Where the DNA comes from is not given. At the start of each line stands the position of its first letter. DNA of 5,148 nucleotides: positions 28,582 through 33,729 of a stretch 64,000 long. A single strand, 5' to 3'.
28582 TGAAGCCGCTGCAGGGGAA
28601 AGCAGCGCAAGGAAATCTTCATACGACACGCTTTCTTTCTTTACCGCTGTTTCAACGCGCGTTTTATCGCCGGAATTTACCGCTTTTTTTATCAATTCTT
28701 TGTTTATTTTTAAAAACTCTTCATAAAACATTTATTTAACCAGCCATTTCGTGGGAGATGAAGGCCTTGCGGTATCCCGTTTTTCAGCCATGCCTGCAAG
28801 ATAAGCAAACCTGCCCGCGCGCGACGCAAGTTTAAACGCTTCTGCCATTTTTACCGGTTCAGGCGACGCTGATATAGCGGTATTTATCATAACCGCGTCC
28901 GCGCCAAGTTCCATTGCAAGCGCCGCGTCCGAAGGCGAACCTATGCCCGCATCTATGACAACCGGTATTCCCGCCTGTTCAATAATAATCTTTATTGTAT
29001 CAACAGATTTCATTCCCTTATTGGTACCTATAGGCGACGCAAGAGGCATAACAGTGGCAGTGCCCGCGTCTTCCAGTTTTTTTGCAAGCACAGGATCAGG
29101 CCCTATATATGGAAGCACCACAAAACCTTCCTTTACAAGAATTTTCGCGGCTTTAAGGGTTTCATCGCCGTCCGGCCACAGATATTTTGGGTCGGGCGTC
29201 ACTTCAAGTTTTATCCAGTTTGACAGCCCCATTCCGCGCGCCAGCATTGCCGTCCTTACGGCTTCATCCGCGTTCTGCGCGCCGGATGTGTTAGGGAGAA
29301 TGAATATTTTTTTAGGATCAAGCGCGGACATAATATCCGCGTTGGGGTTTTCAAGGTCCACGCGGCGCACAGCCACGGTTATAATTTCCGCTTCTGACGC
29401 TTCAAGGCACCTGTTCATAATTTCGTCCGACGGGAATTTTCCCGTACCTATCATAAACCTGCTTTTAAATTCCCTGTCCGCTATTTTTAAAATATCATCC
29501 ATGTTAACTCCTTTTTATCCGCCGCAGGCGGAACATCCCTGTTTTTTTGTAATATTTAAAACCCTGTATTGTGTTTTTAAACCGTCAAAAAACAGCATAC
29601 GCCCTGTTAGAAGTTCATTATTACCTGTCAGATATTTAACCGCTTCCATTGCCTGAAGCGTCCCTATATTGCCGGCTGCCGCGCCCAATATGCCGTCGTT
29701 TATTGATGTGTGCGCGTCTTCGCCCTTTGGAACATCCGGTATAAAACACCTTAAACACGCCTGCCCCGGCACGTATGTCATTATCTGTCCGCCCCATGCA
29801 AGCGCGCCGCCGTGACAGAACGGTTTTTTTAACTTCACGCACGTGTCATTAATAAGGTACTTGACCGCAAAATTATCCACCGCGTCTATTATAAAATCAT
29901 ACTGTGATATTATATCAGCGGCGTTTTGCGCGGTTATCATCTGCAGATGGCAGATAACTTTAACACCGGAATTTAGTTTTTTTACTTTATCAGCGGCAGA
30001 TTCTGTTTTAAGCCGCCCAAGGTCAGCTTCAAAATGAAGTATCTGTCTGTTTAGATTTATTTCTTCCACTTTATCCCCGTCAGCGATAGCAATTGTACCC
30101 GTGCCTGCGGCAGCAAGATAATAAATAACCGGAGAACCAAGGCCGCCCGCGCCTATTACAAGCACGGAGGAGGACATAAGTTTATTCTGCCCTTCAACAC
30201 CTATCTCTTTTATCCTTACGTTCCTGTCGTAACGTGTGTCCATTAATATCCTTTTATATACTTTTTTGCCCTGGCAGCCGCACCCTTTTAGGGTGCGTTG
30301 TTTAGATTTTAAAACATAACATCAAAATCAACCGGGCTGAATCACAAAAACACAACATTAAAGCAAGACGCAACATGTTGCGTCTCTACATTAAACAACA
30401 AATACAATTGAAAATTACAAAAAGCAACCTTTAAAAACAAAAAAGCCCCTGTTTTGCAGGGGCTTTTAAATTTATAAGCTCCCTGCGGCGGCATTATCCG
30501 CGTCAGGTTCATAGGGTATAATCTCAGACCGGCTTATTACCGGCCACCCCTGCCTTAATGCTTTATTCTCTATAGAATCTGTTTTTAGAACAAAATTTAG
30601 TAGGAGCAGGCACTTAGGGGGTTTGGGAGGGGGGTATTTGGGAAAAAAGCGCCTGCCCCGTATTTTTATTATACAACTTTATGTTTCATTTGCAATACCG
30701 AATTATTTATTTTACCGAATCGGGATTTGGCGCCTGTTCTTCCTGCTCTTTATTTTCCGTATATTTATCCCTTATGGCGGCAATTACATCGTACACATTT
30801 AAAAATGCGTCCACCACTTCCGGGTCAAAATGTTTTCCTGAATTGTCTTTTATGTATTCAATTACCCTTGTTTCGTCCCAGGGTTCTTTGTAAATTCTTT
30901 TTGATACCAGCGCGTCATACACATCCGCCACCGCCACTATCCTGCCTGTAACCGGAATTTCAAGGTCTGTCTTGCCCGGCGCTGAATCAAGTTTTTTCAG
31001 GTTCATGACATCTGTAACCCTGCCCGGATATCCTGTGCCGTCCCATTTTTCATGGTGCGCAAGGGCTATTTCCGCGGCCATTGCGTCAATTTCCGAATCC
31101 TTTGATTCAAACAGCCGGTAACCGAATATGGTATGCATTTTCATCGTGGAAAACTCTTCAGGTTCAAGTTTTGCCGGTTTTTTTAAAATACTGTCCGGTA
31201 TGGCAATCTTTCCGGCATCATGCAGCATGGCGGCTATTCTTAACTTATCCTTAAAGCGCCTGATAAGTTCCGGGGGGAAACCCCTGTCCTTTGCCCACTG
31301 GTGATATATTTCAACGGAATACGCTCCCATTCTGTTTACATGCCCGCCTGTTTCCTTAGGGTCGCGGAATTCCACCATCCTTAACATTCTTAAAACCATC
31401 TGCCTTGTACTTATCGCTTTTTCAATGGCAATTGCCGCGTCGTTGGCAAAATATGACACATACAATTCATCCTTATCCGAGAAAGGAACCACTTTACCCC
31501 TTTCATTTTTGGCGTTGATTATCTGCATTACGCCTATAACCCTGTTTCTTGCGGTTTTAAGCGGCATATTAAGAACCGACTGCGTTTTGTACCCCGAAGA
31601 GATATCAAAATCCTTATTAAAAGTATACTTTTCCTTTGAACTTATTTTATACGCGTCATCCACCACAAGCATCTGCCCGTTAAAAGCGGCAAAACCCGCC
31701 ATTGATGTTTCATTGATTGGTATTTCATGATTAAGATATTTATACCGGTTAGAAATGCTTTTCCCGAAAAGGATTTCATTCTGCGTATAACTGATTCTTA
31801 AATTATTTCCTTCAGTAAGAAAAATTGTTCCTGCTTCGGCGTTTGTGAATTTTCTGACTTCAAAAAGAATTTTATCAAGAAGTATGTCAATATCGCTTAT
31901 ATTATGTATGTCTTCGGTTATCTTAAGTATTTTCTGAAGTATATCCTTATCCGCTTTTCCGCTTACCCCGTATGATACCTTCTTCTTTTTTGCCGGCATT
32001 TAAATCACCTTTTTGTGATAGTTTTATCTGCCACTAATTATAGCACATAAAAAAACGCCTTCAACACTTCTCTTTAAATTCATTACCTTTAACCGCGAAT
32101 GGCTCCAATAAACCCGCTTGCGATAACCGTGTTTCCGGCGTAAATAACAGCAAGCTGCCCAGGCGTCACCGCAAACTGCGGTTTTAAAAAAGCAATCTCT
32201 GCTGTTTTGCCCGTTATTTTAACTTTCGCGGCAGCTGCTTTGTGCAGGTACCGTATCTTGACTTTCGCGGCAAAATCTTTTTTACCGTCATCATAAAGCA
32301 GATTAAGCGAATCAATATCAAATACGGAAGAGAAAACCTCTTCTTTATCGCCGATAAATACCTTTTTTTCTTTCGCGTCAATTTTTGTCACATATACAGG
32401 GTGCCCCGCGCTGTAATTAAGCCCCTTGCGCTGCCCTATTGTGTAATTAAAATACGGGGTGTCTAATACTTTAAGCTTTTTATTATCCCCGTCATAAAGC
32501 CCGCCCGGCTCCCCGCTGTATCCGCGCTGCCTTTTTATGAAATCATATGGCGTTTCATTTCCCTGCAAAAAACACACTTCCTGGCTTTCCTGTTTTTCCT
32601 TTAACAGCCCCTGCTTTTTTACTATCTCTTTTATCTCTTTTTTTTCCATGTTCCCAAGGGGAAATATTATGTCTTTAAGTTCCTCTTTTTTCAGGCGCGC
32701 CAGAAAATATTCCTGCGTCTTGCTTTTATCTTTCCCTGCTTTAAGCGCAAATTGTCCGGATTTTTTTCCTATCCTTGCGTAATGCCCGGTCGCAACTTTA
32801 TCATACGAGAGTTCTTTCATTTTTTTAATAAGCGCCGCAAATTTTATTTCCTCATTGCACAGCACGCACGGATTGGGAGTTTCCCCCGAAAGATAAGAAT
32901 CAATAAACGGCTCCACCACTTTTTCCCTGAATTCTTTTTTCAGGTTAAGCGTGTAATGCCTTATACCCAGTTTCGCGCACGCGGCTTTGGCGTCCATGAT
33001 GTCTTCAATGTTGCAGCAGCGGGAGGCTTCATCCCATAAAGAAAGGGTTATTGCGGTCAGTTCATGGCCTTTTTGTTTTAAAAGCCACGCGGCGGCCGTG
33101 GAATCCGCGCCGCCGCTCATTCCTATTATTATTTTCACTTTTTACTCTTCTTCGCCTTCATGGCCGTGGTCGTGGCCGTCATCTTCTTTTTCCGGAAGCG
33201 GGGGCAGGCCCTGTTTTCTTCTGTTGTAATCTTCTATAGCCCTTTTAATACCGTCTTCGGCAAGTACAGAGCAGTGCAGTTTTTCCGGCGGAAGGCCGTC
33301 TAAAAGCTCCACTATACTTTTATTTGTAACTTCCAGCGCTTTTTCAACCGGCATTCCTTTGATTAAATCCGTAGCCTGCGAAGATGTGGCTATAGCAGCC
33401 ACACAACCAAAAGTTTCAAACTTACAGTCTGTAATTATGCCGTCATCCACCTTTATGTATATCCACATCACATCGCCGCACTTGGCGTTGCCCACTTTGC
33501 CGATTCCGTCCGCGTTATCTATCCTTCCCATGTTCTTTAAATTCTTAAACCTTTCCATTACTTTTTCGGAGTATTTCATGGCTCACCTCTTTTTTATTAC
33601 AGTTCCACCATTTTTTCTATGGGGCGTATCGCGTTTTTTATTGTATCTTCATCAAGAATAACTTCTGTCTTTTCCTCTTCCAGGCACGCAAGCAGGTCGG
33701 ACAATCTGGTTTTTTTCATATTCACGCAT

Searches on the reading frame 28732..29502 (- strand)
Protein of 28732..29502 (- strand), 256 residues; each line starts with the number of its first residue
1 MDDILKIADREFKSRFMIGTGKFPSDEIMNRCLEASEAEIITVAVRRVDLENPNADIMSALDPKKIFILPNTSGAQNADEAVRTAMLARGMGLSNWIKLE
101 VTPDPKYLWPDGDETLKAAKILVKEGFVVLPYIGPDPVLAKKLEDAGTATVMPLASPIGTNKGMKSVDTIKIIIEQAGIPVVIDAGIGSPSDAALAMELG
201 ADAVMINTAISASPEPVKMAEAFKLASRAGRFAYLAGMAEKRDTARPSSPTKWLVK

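Call 52: search_protein_families(library=pfam, proteins=[window:28732-29502:-])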
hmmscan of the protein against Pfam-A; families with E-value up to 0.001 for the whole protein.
window:28732-29502:- (256 aa): 3 families
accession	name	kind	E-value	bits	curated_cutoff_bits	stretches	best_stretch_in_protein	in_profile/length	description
PF05690.20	ThiG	-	6.8e-106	353.6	23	1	6-250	1-247/247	Thiazole biosynthesis protein ThiG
PF00977.27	His_biosynth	-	6.9e-07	29.4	23.6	1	162-220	57-115/228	Histidine biosynthesis protein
PF00478.31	IMPDH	-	0.00057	19.4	25.6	1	166-215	195-244/345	IMP dehydrogenase / GMP reductase domain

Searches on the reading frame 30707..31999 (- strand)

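Call 7: search_protein_families(library=ncbifam, proteins=[window:30707-31999:-])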
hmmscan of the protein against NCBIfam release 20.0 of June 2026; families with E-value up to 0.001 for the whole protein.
window:30707-31999:- (430 aa): 2 families
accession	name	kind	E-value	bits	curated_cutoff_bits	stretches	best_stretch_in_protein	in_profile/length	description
NF053512.1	nitric_RR_NosR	exception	4.3e-23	82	400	1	250-412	217-363/422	response regulator c-di-GMP phosphodiesterase, NosR family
TIGR01596.1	cas3_HD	equivalog_domain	0.00058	20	43.45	0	233-392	20-141/178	CRISPR-associated endonuclease Cas3''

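Call 8: search_protein_families(library=pfam, proteins=[window:30707-31999:-])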
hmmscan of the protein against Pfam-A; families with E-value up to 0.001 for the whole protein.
window:30707-31999:- (430 aa): 5 families
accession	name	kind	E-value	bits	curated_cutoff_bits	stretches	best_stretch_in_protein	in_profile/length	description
PF13487.12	HD_5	-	9.9e-26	90.9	27.2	2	244-328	33-118/170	HD domain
PF01966.28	HD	-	4e-17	63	22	1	229-363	13-115/116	HD domain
PF01590.32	GAF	-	1e-12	49.1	22.4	1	36-192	1-133/133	GAF domain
PF13185.12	GAF_2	-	7.5e-09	36.3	28.6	1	36-193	3-136/136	GAF domain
PF13492.12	GAF_3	-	5.2e-07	30.6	27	1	37-193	2-128/129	GAF domain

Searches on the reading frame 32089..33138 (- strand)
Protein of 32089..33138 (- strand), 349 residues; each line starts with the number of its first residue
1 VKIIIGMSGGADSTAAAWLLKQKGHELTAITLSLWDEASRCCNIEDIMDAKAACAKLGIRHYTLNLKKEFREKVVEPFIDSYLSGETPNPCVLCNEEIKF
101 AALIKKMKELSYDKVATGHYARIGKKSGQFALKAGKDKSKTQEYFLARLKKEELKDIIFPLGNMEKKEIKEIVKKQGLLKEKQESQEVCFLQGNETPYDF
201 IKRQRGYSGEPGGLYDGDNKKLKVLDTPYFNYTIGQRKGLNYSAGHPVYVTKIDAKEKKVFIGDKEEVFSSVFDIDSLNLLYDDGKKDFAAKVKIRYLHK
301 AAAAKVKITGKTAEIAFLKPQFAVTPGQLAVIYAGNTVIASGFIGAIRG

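Call 7: search_protein_families(library=ncbifam, proteins=[window:32089-33138:-])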
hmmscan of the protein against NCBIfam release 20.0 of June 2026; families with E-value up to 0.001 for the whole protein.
window:32089-33138:- (349 aa): 12 families
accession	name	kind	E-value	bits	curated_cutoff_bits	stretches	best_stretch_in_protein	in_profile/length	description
NF001138.1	PRK00143.1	equivalog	2.9e-107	358.6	284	1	2-344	1-345/345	tRNA 2-thiouridine(34) synthase MnmA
TIGR00420.1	trmU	equivalog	1.3e-91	307.1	236.95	1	1-344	1-351/351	tRNA 2-thiouridine(34) synthase MnmA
NF011258.0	PRK14664.1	equivalog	9.8e-71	238.7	680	1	2-349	7-350/362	tRNA 2-thiouridine(34) synthase MnmA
NF011259.0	PRK14665.1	equivalog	9.4e-53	179.4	364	1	2-344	7-358/360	tRNA 2-thiouridine(34) synthase MnmA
TIGR02432.1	lysidine_TilS_N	equivalog_domain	5.1e-08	33.1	93.6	1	2-69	1-69/189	tRNA lysidine(34) synthetase TilS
TIGR00364.1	TIGR00364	equivalog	1.8e-06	27.6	150.3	1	4-67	2-60/201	7-cyano-7-deazaguanine synthase QueC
NF011155.0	PRK14561.1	equivalog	1.1e-05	25.2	207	1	1-80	1-72/195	hypothetical protein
NF006222.0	PRK08349.1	subfamily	0.00014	21.8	251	1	1-190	1-170/198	hypothetical protein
TIGR00268.2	TIGR00268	equivalog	0.00015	21.1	150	1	2-119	15-119/259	ATP-dependent sacrificial sulfur transferase LarE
NF010587.0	PRK13980.1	equivalog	0.00017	20.9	255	1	2-68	33-96/267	NAD+ synthase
TIGR00552.1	nadE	equivalog_domain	0.00028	20.2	63.65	1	2-71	24-91/251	NAD(+) synthase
NF049949.1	tRNAsynTtuAPyrococ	equivalog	0.0005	19.3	450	0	2-119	49-155/292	tRNA-5-methyluridine(54) 2-sulfurtransferase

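Call 8: search_protein_families(library=pfam, proteins=[window:32089-33138:-])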
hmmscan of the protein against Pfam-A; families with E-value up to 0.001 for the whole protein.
window:32089-33138:- (349 aa): 7 families
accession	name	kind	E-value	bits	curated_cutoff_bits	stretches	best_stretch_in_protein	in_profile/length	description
PF03054.22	tRNA_Me_trans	-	4.5e-69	232.6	20.6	1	1-192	1-201/202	tRNA methyl transferase HUP domain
PF20258.4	tRNA_Me_trans_C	-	3.3e-14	53.4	20.6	1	273-344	4-77/77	Aminomethyltransferase beta-barrel domain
PF20259.3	tRNA_Me_trans_M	-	1.6e-09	37.6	27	1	229-264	30-66/66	tRNA methyl transferase PRC-barrel domain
PF01171.26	ATP_bind_3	-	3.5e-07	30.5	27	1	2-178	1-161/182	PP-loop family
PF06508.19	QueC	-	3.8e-06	27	22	1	2-67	1-61/210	Queuosine biosynthesis protein QueC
PF02540.23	NAD_synthase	-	2.7e-05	23.9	21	1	2-70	20-85/242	NAD synthase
PF24167.1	DUF7411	-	5.3e-05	23.3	28.7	1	1-79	1-71/194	Family of unknown function (DUF7411)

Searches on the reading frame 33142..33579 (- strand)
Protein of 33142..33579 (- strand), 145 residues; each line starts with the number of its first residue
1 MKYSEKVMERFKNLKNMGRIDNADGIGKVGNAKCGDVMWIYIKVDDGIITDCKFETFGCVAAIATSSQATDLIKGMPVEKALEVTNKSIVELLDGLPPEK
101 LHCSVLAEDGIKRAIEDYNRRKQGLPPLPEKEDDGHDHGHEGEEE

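Call 7: search_protein_families(library=ncbifam, proteins=[window:33142-33579:-])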
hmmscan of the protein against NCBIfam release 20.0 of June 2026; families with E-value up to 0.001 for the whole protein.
window:33142-33579:- (145 aa): 4 families
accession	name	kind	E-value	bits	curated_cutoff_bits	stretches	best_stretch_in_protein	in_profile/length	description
TIGR03419.1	NifU_clost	equivalog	4.9e-55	185.1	187.9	1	3-122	1-120/121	Fe-S cluster assembly scaffold protein NifU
TIGR01999.1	iscU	equivalog_domain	7.4e-41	139.1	192.4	1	3-122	1-123/124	Fe-S cluster assembly scaffold IscU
TIGR02000.1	NifU_proper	equivalog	4.6e-38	131.3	273.3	1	2-119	3-122/290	Fe-S cluster assembly protein NifU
TIGR01994.1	SUF_scaf_2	equivalog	1.6e-16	60.6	92.5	1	3-87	5-89/137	Fe-S cluster assembly sulfur transfer protein SufU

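Call 8: search_protein_families(library=pfam, proteins=[window:33142-33579:-])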
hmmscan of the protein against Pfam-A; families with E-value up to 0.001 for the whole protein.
window:33142-33579:- (145 aa): 1 family
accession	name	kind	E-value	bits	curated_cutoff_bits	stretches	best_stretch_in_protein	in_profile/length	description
PF01592.21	NifU_N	-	1.5e-42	145.1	22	1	2-122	1-124/127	NifU-like N terminal domain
